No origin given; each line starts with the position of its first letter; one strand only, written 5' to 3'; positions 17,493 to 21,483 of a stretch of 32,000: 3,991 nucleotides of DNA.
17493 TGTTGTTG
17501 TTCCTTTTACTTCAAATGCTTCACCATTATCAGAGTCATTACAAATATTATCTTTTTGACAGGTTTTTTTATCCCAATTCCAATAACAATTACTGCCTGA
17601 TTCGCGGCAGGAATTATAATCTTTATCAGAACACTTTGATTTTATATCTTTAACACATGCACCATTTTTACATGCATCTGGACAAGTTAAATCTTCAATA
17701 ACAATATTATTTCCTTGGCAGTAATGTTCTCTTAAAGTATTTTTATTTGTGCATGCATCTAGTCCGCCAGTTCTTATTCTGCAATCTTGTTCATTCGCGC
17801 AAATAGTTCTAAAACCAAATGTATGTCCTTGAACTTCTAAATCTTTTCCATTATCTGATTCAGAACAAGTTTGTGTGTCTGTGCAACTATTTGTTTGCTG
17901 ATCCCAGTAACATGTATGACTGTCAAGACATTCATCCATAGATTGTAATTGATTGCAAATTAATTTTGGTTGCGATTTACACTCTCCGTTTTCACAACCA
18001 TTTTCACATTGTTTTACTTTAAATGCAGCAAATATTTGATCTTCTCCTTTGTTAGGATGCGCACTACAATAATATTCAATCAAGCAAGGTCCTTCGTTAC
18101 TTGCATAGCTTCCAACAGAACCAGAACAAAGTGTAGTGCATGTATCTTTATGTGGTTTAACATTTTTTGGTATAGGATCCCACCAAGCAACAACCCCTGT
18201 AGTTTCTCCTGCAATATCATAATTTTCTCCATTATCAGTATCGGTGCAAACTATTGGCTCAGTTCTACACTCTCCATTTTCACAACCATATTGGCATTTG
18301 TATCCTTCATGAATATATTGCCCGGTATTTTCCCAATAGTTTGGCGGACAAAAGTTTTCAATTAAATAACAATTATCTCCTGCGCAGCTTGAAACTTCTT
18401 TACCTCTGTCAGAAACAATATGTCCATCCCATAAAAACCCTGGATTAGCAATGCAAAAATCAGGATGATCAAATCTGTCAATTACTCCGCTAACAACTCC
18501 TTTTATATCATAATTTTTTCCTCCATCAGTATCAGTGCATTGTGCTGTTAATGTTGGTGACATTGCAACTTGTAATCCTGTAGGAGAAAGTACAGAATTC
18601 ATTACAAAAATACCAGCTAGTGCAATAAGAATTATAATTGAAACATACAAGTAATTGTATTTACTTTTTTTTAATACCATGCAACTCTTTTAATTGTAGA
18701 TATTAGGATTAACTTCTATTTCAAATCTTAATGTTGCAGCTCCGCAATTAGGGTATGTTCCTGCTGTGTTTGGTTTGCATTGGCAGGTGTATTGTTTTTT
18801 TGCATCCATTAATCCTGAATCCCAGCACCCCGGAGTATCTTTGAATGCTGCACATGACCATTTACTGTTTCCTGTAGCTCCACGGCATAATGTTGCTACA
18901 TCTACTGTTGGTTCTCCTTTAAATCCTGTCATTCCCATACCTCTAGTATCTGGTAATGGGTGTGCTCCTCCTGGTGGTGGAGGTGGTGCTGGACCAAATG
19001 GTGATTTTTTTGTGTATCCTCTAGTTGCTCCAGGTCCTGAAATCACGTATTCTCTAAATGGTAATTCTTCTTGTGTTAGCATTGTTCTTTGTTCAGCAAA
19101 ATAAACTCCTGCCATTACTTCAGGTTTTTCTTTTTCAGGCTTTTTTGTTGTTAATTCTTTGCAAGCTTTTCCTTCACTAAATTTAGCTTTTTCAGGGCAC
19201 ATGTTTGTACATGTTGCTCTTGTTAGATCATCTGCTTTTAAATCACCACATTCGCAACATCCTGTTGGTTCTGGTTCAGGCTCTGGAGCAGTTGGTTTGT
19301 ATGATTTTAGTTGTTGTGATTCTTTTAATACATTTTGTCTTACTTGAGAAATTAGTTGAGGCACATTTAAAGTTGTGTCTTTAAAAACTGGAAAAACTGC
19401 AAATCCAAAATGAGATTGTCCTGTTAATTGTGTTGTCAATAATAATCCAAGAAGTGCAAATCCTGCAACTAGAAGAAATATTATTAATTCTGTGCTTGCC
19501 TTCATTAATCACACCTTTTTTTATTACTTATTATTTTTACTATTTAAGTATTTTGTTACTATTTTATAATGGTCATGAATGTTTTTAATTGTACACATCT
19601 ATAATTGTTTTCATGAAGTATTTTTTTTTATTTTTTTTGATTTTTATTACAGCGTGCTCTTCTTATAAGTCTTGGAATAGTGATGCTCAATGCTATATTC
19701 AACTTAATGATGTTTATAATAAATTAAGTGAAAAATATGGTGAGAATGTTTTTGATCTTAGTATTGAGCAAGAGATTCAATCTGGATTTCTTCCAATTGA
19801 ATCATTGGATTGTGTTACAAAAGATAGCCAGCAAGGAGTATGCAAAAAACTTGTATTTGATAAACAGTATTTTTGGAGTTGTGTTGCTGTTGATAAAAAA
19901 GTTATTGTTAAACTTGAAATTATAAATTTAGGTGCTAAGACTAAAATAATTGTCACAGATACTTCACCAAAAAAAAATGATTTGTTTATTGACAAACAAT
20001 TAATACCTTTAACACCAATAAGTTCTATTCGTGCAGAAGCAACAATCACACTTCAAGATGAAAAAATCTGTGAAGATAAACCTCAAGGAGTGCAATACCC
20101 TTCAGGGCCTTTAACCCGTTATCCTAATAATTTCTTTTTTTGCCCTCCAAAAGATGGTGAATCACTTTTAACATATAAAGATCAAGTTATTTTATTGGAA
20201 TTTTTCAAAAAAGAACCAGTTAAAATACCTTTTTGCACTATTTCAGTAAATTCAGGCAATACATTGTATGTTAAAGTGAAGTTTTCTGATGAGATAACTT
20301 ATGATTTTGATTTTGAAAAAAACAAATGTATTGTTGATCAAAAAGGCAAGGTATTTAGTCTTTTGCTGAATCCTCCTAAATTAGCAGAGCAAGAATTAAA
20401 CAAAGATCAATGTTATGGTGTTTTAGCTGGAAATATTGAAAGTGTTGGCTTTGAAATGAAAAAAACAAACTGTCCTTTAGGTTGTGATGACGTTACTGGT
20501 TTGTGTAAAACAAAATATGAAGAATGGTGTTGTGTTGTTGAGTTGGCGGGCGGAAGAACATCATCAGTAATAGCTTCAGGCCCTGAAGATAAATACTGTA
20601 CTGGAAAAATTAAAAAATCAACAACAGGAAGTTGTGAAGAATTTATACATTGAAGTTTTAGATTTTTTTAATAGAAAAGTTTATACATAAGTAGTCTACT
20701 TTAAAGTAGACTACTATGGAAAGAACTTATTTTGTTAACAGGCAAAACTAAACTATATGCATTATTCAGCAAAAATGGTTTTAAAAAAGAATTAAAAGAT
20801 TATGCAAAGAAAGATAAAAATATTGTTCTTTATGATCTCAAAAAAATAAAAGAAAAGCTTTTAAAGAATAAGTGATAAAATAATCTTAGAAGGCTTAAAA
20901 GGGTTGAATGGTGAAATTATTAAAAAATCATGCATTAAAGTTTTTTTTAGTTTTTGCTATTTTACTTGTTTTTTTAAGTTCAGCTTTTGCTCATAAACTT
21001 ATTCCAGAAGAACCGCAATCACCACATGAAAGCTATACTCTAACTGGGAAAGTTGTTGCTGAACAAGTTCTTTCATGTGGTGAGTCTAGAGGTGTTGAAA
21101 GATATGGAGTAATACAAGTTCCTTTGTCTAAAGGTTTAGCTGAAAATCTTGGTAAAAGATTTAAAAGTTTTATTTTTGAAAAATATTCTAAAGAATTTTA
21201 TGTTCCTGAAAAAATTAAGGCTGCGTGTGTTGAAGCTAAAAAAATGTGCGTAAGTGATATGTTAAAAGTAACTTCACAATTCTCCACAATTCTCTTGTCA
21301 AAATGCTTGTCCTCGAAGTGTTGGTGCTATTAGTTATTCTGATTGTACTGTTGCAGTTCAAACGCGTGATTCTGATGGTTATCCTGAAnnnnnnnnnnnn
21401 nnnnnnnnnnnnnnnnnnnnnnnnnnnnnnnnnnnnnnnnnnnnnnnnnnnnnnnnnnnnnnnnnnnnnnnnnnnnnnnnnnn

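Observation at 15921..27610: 11.7-kb island of six adjacent genes for secreted Cys-rich modular proteins with no recognisable enzymatic domain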

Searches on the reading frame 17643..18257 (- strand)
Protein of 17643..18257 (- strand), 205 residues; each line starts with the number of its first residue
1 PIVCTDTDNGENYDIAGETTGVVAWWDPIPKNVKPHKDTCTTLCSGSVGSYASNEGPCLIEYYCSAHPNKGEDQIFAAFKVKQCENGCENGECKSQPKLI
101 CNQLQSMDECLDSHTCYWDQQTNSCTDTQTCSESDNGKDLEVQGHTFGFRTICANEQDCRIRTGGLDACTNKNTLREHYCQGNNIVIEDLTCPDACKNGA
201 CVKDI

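Call 47: predict_structure(alignment_id=A2)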
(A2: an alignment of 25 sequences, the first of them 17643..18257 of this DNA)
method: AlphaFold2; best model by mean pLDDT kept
length: 205 residues; sequences in the alignment: 25
mean_pLDDT: 91.2   pTM: 0.60
mean pLDDT of the five models: 91.2, 89.5, 88.9, 88.2, 87.9
residues with pLDDT >= 90: 159; 70-90: 35; 50-70: 11; < 50: 0
segments of 3 or more residues with pLDDT < 50: none
pLDDT, mean of each block of 10 residues (from residue 1): 89 96 76 92 76 85 90 87 94 87 96 95 94 95 96 94 97 98 96 97 84
secondary structure, 60 per line:
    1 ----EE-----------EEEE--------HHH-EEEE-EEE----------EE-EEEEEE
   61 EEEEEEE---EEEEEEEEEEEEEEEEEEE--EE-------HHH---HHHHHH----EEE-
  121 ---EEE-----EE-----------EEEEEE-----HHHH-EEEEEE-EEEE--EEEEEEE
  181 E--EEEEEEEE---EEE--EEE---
elements in order: E18-21 E34-37 E39-41 E55-67 E71-89 H107-112 E117-119 E124-126 E145-150 H156-159 E161-166 E168-171 E174-181 E184-191 E195-197 E200-202

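Call 50: fold_search(model_id=the predicted structure, library=pdb)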
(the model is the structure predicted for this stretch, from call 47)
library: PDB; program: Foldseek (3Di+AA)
matches with E <= 10: 94; with E <= 0.001: 0
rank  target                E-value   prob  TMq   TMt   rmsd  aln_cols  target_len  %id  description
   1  3mx8                  6.2e-01  0.02  0.13  0.12  18.6       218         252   10  Crystal structure of ribonuclease A tandem enzymes and their interaction with the cytosolic ribonuclease inhibitor (released 2011-02-09)
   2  3mwr                  9.6e-01  0.02  0.13  0.12  18.5       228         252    9  Crystal structure of ribonuclease A tandem enzymes and their interaction with the cytosolic ribonuclease inhibitor (released 2011-02-09)
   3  6qp8_A                1.3e+00  0.04  0.16  0.06  19.4       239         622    7  Drosophila Semaphorin 2b (released 2019-08-21)
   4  9m2k                  1.3e+00  0.02  0.12  0.06  21.6       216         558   12  Type I PQQ-dependent alcohol dehydrogenase (released 2026-03-04)
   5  3mwq                  1.4e+00  0.02  0.13  0.13  17.9       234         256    6  Crystal structure of ribonuclease A tandem enzymes and their interaction with the cytosolic ribonuclease inhibitor (released 2011-02-09)
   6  6qp8_B                1.6e+00  0.08  0.16  0.06  13.1       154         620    8  Drosophila Semaphorin 2b (released 2019-08-21)
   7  7tbk_A2               1.6e+00  0.02  0.13  0.04  20.5       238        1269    8  Composite structure of the dilated human nuclear pore complex (NPC) symmetric core generated with a 37A in situ cryo- (released 2022-06-15)
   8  8roy_B                1.6e+00  0.02  0.11  0.04  21.5       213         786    8  Structure of the human DDB1-DDA1-DCAF15 E3 ubiquitin ligase bound to compound furan 24 (released 2024-04-03)
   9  9m2c                  2.0e+00  0.02  0.12  0.06  21.3       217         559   12  Type I PQQ-dependent alcohol dehydrogenase (released 2026-03-04)
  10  6fkn_D                2.7e+00  0.14  0.17  0.08  12.6        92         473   15  Drosophila Plexin A in complex with Semaphorin 1b (released 2019-02-06)
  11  6fkn_B                3.3e+00  0.06  0.17  0.08  13.0       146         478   11  Drosophila Plexin A in complex with Semaphorin 1b (released 2019-02-06)
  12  1y92_B                3.3e+00  0.01  0.08  0.11  17.1       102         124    9  Crystal structure of the P19A/N67D Variant Of Bovine seminal Ribonuclease (released 2004-12-28)
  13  7zn7_A                3.3e+00  0.01  0.12  0.05  20.1       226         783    8  Cryo-EM structure of RCMV-E E27 bound to human DDB1 (deltaBPB) and rat STAT2 CCD (released 2022-11-09)
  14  8bd7_S                3.5e+00  0.01  0.11  0.04  18.6       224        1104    7  IFTB1 subcomplex of anterograde Intraflagellar transport trains (Chlamydomonas reinhardtii) (released 2023-01-11)
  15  7tbk_A5               3.7e+00  0.01  0.13  0.04  21.1       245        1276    8  Composite structure of the dilated human nuclear pore complex (NPC) symmetric core generated with a 37A in situ cryo- (released 2022-06-15)
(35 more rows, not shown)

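Call 54: fold_search(model_id=the predicted structure, library=viral)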
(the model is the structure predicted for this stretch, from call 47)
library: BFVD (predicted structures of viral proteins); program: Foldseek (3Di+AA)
matches with E <= 10: 78; with E <= 0.001: 0
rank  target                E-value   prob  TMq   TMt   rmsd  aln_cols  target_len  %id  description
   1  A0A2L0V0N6            6.8e-01  0.03  0.13  0.07  20.6       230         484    6  Uncharacterized protein [Agrobacterium phage Atu_ph07]
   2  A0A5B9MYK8            9.9e-01  0.02  0.13  0.07  17.0       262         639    8  Large distal tail fiber subunit [Shigella phage JK23]
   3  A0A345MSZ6            1.2e+00  0.01  0.10  0.06  17.9       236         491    9  Uncharacterized protein [crAssphage sp. isolate ctbg_1]
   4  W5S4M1                1.5e+00  0.90  0.16  0.28   1.2        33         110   33  Uncharacterized protein [Pithovirus sibericum]
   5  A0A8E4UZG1            1.5e+00  0.02  0.13  0.05  18.7       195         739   12  (no name in the UniProt tables at hand)
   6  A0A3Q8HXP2            2.3e+00  0.12  0.14  0.12  10.0        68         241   16  (no name in the UniProt tables at hand)
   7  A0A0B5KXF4            2.3e+00  0.04  0.13  0.06  16.4       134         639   10  (no name in the UniProt tables at hand)
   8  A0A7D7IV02            2.6e+00  0.01  0.11  0.06  19.4       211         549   11  Glycoprotein (Fragment) [Zorapteran phasma-related virus OKIAV242]
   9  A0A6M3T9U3            3.1e+00  0.03  0.12  0.13  11.6       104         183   13  Uncharacterized protein [Sphingomonas phage Eidolon]
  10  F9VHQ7                3.1e+00  0.03  0.10  0.05  14.8       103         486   12  (no name in the UniProt tables at hand)
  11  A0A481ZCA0            3.2e+00  0.01  0.11  0.05  14.7       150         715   13  Uncharacterized protein [Pithovirus LCPAC401]
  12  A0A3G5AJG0            3.4e+00  0.10  0.14  0.14  15.5        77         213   14  Uncharacterized protein [Satyrvirus sp.]
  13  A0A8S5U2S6            3.8e+00  0.13  0.14  0.26   9.4        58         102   12  Uncharacterized protein [Podoviridae sp. ctCDM29]
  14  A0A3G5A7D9            3.8e+00  0.02  0.15  0.06  14.1       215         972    6  Subtilase family serine protease [Homavirus sp.]
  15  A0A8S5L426            4.2e+00  0.04  0.14  0.19  11.8        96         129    9  Coat protein [ssRNA phage SRR6960799_29]
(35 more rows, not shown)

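Call 63: search_solved_structures(query=A2, max_evalue=1, show_alignments=2)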
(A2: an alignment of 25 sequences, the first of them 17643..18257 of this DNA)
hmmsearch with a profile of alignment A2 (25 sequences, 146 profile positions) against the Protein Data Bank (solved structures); distinct sequences matched with E-value up to 1: 0.

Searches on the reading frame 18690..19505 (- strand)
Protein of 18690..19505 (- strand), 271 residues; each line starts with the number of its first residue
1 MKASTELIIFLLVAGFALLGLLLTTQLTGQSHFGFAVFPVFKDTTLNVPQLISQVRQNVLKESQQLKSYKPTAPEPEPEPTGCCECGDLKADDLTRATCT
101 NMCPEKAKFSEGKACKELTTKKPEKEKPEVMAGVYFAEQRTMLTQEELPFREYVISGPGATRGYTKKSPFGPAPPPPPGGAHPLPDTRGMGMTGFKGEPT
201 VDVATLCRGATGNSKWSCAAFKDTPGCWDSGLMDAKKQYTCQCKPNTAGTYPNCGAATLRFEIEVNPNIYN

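Call 3: search_protein_families(library=pfam, proteins=[window:18690-19505:-], max_evalue=1)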
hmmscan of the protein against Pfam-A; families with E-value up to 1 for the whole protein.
window:18690-19505:- (271 aa): 0 families

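Call 10: search_protein_families(library=ncbifam, proteins=[window:18690-19505:-], max_evalue=10)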
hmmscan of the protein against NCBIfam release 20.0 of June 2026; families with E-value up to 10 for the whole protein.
window:18690-19505:- (271 aa): 0 families

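Call 59: search_protein_families(library=phrogs, proteins=[window:18690-19505:-], max_evalue=0.1)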
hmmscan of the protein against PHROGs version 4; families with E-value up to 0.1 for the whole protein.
window:18690-19505:- (271 aa): 0 families

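Call 85: search_protein_families(library=pfam, proteins=[window:18690-19505:-], max_evalue=10)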
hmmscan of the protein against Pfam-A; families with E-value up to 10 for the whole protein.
window:18690-19505:- (271 aa): 0 families

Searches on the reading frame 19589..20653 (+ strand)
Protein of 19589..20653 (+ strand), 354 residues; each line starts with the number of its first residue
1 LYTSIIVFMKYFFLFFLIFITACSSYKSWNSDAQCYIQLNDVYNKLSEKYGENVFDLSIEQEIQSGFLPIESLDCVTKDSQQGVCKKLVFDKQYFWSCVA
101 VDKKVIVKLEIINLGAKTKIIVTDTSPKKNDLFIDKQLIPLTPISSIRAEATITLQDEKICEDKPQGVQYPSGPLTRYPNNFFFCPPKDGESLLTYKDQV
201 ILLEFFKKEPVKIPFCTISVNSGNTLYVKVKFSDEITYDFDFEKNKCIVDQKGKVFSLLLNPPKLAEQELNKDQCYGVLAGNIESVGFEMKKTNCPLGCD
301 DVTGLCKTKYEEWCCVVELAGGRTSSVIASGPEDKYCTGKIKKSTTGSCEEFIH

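Call 3: search_protein_families(library=pfam, proteins=[window:19589-20653:+], max_evalue=1)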
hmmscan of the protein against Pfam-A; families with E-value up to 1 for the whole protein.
window:19589-20653:+ (354 aa): 1 family
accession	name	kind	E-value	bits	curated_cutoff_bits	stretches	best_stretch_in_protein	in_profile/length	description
PF05753.20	TRAP_beta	-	0.16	11.8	22.4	1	85-124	17-58/178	Translocon-associated protein beta (TRAPB)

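Call 10: search_protein_families(library=ncbifam, proteins=[window:19589-20653:+], max_evalue=10)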
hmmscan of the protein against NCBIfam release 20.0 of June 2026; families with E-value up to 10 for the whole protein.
window:19589-20653:+ (354 aa): 1 family
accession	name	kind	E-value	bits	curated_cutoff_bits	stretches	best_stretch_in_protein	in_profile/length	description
NF010433.1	PRK13859.1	equivalog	0.033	14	60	1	9-24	1-16/55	type IV secretion system lipoprotein VirB7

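Call 59: search_protein_families(library=phrogs, proteins=[window:19589-20653:+], max_evalue=0.1)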
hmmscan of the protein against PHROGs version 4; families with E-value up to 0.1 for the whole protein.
window:19589-20653:+ (354 aa): 1 family
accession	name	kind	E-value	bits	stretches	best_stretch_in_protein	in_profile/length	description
phrog_22465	-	unknown function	0.055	14.7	0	9-52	1-44/115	-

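Call 61: search_solved_structures(query=window:19589-20653:+, max_evalue=1)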
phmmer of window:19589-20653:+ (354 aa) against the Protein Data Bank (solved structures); distinct sequences matched with E-value up to 1: 0.

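Call 80: find_encoding_contigs(protein=window:19613-20653:+, flank=10000, max_places=6)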
Protein window:19613-20653:+ (346 aa): 3 contigs read that carry it; 3 places shown.
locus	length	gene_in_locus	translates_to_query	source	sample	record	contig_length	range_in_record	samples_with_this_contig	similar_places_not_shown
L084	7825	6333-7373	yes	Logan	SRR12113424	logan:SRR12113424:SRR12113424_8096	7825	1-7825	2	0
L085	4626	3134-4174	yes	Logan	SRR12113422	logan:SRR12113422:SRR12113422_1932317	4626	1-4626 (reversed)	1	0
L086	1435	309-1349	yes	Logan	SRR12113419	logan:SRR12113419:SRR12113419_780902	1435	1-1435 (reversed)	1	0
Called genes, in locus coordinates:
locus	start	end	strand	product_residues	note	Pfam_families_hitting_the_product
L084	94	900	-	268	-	PF01041:DegT_DnrJ_EryC1, PF27296:MJ1341_C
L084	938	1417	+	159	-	PF01209:Ubie_methyltran (weak), PF13847:Methyltransf_31, PF08241:Methyltransf_11, PF13649:Methyltransf_25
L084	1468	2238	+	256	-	PF06691:DUF1189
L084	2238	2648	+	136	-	PF01613:Flavin_Reduct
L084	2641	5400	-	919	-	-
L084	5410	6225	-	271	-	-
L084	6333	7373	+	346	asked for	-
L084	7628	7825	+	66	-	?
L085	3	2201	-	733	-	?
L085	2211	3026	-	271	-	-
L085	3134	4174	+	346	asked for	-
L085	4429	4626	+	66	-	?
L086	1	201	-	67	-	?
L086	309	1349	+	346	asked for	-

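Call 85: search_protein_families(library=pfam, proteins=[window:19613-20653:+], max_evalue=10)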
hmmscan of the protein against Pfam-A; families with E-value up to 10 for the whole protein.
window:19613-20653:+ (346 aa): 1 family
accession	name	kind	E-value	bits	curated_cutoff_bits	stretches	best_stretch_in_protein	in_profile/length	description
PF05753.20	TRAP_beta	-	0.17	11.8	22.4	1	77-116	17-58/178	Translocon-associated protein beta (TRAPB)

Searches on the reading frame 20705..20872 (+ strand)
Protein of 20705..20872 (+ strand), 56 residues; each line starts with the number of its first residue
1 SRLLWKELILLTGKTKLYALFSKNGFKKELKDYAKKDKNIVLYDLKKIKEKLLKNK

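Call 85: search_protein_families(library=pfam, proteins=[window:20705-20872:+], max_evalue=10)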
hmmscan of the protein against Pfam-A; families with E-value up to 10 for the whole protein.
seq(56 aa): 1 family
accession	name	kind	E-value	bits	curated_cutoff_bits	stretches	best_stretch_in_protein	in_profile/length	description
PF15869.11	TolB_like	-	0.022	14.5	29.2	1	12-46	241-275/296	TolB-like 6-blade propeller-like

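Call 87: search_protein_families(library=ncbifam, proteins=[window:20705-20872:+], max_evalue=10)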
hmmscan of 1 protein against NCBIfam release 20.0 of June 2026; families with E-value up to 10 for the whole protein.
seq(56 aa): 0 families

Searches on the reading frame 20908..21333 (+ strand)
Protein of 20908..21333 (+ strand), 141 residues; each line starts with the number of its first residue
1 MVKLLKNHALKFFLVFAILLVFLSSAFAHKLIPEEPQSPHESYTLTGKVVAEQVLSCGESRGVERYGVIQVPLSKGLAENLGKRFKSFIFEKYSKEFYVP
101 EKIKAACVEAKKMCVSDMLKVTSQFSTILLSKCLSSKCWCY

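Call 3: search_protein_families(library=pfam, proteins=[window:20908-21333:+], max_evalue=1)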
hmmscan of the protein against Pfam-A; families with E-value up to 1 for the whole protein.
window:20908-21333:+ (141 aa): 0 families

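Call 10: search_protein_families(library=ncbifam, proteins=[window:20908-21333:+], max_evalue=10)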
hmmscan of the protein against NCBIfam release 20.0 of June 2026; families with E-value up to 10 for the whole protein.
window:20908-21333:+ (141 aa): 1 family
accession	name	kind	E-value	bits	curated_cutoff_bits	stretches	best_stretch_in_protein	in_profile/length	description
TIGR00267.1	TIGR00267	hypoth_equivalog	0.16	11.7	156.95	1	49-113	12-75/171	TIGR00267 family protein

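Call 59: search_protein_families(library=phrogs, proteins=[window:20908-21333:+], max_evalue=0.1)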
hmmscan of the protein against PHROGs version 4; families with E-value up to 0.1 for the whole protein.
window:20908-21333:+ (141 aa): 0 families
